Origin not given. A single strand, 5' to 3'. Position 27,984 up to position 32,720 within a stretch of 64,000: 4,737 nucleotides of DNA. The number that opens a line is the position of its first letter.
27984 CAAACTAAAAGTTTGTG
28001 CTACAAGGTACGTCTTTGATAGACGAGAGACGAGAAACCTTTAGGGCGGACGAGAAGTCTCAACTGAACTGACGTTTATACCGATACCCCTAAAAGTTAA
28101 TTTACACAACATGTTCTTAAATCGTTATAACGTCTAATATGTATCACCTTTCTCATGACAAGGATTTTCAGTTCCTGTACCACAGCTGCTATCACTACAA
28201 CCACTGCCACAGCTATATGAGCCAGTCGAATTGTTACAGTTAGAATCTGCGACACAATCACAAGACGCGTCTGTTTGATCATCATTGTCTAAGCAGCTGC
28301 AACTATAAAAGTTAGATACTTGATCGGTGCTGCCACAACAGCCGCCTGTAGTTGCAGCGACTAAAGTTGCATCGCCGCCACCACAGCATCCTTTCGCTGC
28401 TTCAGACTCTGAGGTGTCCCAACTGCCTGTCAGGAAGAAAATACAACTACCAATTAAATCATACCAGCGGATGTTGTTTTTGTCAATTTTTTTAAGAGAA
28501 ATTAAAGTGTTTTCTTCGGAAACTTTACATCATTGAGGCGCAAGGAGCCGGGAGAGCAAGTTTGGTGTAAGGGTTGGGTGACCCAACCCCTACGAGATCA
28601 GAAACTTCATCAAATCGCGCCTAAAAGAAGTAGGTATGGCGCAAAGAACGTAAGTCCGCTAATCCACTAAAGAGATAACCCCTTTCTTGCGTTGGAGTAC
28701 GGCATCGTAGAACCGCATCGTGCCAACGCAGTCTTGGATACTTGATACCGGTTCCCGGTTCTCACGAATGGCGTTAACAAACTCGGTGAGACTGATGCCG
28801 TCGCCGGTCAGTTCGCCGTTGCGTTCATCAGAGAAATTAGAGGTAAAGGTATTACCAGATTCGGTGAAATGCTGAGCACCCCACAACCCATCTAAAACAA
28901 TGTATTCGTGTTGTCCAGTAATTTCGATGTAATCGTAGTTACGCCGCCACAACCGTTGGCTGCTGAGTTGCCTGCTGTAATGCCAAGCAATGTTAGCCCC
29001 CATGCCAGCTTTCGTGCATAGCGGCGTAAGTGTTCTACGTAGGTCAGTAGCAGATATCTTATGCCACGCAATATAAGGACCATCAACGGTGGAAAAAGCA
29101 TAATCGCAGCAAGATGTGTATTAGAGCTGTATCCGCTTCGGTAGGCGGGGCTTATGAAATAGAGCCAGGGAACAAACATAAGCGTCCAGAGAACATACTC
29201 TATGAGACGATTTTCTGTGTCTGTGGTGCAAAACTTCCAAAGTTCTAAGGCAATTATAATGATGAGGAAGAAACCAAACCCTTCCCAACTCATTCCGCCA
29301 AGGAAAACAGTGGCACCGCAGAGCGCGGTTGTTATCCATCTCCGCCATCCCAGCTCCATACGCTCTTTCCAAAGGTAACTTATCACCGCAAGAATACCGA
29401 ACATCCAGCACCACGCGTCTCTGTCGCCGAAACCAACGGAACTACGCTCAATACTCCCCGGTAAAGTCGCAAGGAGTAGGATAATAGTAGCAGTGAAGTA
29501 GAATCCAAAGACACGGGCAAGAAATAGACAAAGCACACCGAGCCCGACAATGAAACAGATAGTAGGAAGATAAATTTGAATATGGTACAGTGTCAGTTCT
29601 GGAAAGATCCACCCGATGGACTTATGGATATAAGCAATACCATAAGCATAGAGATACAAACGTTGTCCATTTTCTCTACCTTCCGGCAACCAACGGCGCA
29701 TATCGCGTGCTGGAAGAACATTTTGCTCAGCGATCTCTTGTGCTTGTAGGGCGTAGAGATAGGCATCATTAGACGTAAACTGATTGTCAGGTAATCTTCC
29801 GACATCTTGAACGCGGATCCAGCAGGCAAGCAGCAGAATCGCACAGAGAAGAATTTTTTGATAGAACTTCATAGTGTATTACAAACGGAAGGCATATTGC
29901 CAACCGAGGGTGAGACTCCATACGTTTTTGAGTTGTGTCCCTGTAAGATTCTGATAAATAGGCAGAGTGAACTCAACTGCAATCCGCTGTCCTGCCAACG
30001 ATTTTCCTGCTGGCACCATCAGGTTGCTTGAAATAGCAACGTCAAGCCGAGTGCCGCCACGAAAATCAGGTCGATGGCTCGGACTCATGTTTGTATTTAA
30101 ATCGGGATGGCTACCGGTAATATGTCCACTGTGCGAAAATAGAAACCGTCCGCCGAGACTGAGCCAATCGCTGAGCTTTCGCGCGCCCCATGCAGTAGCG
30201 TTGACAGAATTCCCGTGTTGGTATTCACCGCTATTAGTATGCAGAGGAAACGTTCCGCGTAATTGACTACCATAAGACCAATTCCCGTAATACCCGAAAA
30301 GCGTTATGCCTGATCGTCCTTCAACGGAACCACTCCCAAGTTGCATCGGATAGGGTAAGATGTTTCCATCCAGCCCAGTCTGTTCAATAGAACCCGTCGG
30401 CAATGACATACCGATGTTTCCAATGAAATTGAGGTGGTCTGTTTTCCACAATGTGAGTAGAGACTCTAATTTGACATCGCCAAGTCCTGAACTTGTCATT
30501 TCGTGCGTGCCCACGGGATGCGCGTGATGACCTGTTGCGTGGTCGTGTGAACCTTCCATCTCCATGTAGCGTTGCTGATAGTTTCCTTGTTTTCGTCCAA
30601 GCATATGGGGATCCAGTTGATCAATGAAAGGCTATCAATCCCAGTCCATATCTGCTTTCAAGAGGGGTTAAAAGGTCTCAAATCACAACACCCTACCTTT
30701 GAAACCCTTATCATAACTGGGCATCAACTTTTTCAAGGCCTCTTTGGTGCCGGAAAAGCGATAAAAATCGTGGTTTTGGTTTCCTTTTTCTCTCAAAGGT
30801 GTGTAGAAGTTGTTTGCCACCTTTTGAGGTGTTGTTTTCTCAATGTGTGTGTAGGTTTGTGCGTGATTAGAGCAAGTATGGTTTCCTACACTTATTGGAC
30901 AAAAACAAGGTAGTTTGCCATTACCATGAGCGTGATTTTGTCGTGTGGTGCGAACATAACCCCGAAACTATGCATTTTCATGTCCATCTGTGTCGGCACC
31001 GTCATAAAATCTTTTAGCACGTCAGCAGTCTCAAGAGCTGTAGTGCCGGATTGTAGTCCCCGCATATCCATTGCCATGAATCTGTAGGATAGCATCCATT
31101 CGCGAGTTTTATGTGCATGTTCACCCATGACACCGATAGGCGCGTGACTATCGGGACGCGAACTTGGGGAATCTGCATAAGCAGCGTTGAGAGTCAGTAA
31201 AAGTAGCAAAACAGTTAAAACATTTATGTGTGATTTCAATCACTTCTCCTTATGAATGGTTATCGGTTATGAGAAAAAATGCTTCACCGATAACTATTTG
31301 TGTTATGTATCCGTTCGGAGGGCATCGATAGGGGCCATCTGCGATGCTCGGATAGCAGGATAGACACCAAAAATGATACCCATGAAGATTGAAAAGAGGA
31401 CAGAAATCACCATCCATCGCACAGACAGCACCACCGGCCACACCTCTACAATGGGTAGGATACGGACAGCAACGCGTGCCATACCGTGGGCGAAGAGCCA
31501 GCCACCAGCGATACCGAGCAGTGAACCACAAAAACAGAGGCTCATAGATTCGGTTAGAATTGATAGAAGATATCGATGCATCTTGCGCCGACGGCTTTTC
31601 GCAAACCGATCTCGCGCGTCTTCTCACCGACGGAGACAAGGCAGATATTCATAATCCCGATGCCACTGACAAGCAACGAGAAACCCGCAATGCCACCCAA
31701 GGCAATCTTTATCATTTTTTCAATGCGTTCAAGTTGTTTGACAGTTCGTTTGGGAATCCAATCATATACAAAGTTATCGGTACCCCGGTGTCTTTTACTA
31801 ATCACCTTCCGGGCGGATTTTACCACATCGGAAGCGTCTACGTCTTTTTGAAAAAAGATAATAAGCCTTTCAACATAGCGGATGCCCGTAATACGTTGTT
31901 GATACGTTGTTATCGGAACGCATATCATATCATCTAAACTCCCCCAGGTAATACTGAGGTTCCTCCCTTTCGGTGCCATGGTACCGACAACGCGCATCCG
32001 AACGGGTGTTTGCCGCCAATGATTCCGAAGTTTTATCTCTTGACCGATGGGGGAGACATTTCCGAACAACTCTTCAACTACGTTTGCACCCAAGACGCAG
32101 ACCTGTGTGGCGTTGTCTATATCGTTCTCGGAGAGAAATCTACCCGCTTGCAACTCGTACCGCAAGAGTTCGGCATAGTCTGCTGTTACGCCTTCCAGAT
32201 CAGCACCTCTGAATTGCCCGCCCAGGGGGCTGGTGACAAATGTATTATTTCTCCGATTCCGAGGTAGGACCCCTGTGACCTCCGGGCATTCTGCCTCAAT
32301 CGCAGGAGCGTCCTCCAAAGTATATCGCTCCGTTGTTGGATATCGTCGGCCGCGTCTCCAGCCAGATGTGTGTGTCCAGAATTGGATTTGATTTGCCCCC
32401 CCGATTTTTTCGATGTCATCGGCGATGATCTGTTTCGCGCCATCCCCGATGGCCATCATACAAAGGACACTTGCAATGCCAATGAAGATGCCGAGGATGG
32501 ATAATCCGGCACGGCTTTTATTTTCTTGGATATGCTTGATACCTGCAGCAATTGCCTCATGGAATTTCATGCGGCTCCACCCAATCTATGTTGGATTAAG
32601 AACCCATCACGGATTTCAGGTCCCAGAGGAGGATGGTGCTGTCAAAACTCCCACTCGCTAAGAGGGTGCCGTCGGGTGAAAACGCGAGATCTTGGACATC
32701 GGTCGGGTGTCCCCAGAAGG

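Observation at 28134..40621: Small cassette proteins have a conserved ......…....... N-terminal region and hypervariable Cys-rich C-terminal tails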

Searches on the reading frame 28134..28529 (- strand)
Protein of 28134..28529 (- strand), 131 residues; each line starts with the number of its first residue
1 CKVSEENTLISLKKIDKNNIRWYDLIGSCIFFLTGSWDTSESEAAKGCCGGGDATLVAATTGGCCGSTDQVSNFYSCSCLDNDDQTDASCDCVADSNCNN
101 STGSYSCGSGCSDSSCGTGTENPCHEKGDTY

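Call 10: search_protein_families(library=ncbifam, proteins=[window:28134-28529:-], max_evalue=0.01)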
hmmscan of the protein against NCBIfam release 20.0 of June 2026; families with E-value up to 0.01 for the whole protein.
window:28134-28529:- (131 aa): 0 families

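Call 11: search_protein_families(library=pfam, proteins=[window:28134-28529:-], max_evalue=0.01)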
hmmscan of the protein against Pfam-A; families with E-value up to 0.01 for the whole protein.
window:28134-28529:- (131 aa): 0 families

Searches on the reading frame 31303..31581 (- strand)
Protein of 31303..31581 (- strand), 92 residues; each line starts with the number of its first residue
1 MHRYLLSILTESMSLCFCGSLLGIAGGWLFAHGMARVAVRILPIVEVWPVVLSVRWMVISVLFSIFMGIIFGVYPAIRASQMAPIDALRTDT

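Call 18: search_protein_families(library=pfam, proteins=[window:31303-31581:-], max_evalue=0.001)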
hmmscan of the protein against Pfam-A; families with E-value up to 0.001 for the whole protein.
window:31303-31581:- (92 aa): 1 family
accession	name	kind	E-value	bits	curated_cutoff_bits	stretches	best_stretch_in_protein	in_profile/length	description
PF02687.27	FtsX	-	1.4e-05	25.5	25.5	1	5-84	44-120/120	FtsX-like permease C-terminal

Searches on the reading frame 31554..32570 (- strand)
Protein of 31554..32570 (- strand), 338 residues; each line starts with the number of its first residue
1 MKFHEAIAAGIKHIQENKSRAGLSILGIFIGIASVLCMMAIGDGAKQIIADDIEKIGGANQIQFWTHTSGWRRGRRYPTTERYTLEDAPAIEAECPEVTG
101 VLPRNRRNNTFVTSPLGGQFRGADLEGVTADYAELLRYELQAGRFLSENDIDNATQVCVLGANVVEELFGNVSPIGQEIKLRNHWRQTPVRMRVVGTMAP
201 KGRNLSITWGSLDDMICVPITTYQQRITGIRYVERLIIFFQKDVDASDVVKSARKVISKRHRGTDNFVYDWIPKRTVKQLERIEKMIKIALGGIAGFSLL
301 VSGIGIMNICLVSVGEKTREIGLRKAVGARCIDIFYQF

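Call 18: search_protein_families(library=pfam, proteins=[window:31554-32570:-], max_evalue=0.001)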
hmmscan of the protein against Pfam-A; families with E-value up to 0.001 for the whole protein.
window:31554-32570:- (338 aa): 2 families
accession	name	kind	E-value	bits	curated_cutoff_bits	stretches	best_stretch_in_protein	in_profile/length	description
PF12704.14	MacB_PCD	-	1e-38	134.1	27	1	22-254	2-205/207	MacB-like periplasmic core domain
PF02687.27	FtsX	-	2.6e-05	24.7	25.5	1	294-338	3-47/120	FtsX-like permease C-terminal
